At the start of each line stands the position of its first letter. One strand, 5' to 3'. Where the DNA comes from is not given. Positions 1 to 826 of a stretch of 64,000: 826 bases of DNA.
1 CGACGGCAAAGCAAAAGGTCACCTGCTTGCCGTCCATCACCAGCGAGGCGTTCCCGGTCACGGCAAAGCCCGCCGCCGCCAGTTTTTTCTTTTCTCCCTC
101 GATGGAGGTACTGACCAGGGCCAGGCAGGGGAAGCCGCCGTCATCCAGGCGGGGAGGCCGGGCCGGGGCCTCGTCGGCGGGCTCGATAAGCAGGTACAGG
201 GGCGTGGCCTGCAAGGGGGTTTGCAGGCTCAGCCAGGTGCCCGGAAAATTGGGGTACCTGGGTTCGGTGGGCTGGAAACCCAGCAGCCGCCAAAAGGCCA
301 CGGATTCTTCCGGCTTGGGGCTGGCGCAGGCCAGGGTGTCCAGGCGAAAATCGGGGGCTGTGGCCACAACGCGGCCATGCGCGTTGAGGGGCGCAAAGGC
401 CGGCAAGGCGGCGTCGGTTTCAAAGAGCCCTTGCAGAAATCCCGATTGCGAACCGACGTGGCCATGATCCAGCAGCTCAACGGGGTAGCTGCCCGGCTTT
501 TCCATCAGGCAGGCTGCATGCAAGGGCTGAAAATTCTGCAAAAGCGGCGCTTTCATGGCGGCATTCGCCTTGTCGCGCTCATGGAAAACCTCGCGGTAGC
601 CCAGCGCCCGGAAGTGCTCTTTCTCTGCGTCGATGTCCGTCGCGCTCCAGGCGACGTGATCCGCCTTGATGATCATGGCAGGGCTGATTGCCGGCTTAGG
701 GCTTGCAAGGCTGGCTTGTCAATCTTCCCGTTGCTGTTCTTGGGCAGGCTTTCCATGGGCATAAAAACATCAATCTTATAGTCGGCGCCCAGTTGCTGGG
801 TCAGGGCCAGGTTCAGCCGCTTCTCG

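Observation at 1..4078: Operon of methyltransferase, DmpG-like aldolase lacking DmpF, adenylating ligase and VOC protein at the locus edge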

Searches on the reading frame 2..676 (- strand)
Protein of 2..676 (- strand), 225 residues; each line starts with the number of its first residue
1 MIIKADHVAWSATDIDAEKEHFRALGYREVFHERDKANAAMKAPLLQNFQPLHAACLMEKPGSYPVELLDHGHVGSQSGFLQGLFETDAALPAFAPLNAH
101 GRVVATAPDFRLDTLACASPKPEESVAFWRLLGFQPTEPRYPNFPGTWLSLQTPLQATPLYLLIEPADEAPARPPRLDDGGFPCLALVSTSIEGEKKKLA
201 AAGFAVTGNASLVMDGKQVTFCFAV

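Call 7: search_protein_families(library=pfam, proteins=[window:2-676:-], max_evalue=0.01)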
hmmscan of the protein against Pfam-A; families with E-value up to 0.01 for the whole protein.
window:2-676:- (225 aa): 2 families
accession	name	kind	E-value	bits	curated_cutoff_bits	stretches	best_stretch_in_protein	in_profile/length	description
PF13669.12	Glyoxalase_4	-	5.2e-06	27.2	27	0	116-210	4-97/109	Glyoxalase/Bleomycin resistance protein/Dioxygenase superfamily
PF13468.12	Glyoxalase_3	-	0.0043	17.6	25.1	0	117-222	6-116/176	Glyoxalase-like domain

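Call 8: search_protein_families(library=ncbifam, proteins=[window:2-676:-], max_evalue=0.01)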
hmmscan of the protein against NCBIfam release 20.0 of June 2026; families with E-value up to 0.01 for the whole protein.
window:2-676:- (225 aa): 0 families

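Call 76: search_protein_representatives(protein=window:2-676:-)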
Query: 225 residues. Proteins with E-value up to 0.001 (for the whole library): 395; up to 1e-10: 126; up to 1e-30: 1. The best 150 are listed.
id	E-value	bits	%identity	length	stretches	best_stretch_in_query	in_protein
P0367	6.2e-150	513.3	100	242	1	1-225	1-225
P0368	1.2e-30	123.1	43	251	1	1-209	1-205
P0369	2.1e-26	109.3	36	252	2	1-86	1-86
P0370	2.6e-24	102.5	35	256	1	1-223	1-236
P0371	1.0e-23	100.5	36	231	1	1-223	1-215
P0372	7.0e-23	97.8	32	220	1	1-225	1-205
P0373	1.1e-21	93.8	37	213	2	1-84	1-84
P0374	2.0e-20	89.7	33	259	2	1-86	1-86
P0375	9.5e-20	87.5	36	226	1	1-211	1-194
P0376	5.3e-19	85.1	35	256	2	1-86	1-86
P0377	6.5e-19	84.8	34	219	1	1-224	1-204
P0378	1.3e-18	83.8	35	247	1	1-225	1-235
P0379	1.8e-18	83.3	32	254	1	1-223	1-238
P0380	2.6e-18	82.8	33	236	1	1-224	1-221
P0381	4.1e-18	82.2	32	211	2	1-86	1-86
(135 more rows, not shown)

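Call 81: predict_structure(alignment_id=A3)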
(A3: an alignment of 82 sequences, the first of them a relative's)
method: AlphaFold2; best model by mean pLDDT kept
length: 242 residues; sequences in the alignment: 82
mean_pLDDT: 95.2   pTM: 0.92
mean pLDDT of the five models: 95.2, 92.2, 91.5, 91.2, 91.0
residues with pLDDT >= 90: 216; 70-90: 23; 50-70: 3; < 50: 0
segments of 3 or more residues with pLDDT < 50: none
pLDDT, mean of each block of 10 residues (from residue 1): 98 96 96 97 98 98 97 96 87 79 89 97 98 98 96 96 97 97 98 98 98 95 98 94 61
secondary structure, 60 per line:
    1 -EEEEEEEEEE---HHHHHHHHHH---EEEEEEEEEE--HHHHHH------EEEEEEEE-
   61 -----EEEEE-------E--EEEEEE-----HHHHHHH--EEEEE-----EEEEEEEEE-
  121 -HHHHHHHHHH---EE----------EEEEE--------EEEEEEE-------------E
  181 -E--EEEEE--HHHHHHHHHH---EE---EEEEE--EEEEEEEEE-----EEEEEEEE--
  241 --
elements in order: E2-11 H15-24 E28-37 H40-45 E52-59 E66-70 E81-86 H92-98 E101-105 E111-119 H122-131 E147-151 E160-166 E185-189 H192-201 E210-214 E217-225 E231-238

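Call 83: fold_search(model_id=the predicted structure, library=pdb)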
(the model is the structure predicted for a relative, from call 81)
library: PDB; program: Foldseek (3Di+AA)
matches with E <= 10: 867; with E <= 0.001: 94
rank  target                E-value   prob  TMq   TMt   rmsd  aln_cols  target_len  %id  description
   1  3zi1                  2.5e-08  1.00  0.66  0.59   5.9       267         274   12  Crystal structure of human glyoxalase domain-containing protein 4 (GLOD4) (released 2013-01-16)
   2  9csj_A                3.0e-08  1.00  0.69  0.57   5.8       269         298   13  Crystal structure of human glyoxalase domain-containing protein 4 (GLOD4) at 2.33 A resolution. (released 2025-08-13)
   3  9csj_B                3.5e-08  1.00  0.68  0.57   5.7       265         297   12  Crystal structure of human glyoxalase domain-containing protein 4 (GLOD4) at 2.33 A resolution. (released 2025-08-13)
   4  1zsw                  1.8e-07  1.00  0.61  0.47   6.5       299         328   11  Crystal Structure of Bacillus cereus Metallo Protein from Glyoxalase family (released 2005-06-07)
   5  6bnn                  2.4e-07  1.00  0.59  0.52   7.2       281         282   12  Crystal structure of V278E-glyoxalase I mutant from Zea mays in space group P4(1)2(1)2 (released 2018-11-21)
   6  6bnx                  2.4e-07  1.00  0.58  0.51   7.0       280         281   12  Crystal structure of V278E-glyoxalase I mutant from Zea mays in space group P6(3) (released 2018-11-21)
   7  9csj_C                9.3e-07  1.00  0.64  0.58   5.1       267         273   13  Crystal structure of human glyoxalase domain-containing protein 4 (GLOD4) at 2.33 A resolution. (released 2025-08-13)
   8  3oaj_A                9.8e-07  1.00  0.56  0.46   6.4       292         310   11  CRYSTAL STRUCTURE OF putative dioxygenase from Bacillus subtilis subsp. subtilis str. 168 (released 2010-08-18)
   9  5d7z                  1.9e-06  1.00  0.60  0.53   6.6       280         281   11  Crystal structure of glyoxalase I from Zea mays (released 2015-09-09)
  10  2r5v_B                2.6e-06  1.00  0.31  0.24  13.9       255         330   12  Hydroxymandelate Synthase Crystal Structure (released 2008-03-18)
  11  2r5v_A                3.0e-06  1.00  0.32  0.24  13.9       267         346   12  Hydroxymandelate Synthase Crystal Structure (released 2008-03-18)
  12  4huz                  3.8e-06  1.00  0.60  0.48   6.1       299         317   11  2,6-Dichloro-p-hydroquinone 1,2-Dioxygenase (released 2013-04-17)
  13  7yvv                  5.8e-06  1.00  0.32  0.25  13.3       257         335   14  AcmP1, R-4-hydroxymandelate synthase (released 2023-09-06)
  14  3zgj_B                1.3e-05  1.00  0.31  0.24  14.8       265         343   11  S221M V223F Y359A mutant of 4-Hydroxymandelate synthase from Streptomyces coelicolor (released 2013-10-30)
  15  3b59_A                2.7e-05  0.99  0.21  0.18  16.6       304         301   13  Crystal structure of the Mn(II)-bound glyoxalase from Novosphingobium aromaticivorans (released 2007-11-06)
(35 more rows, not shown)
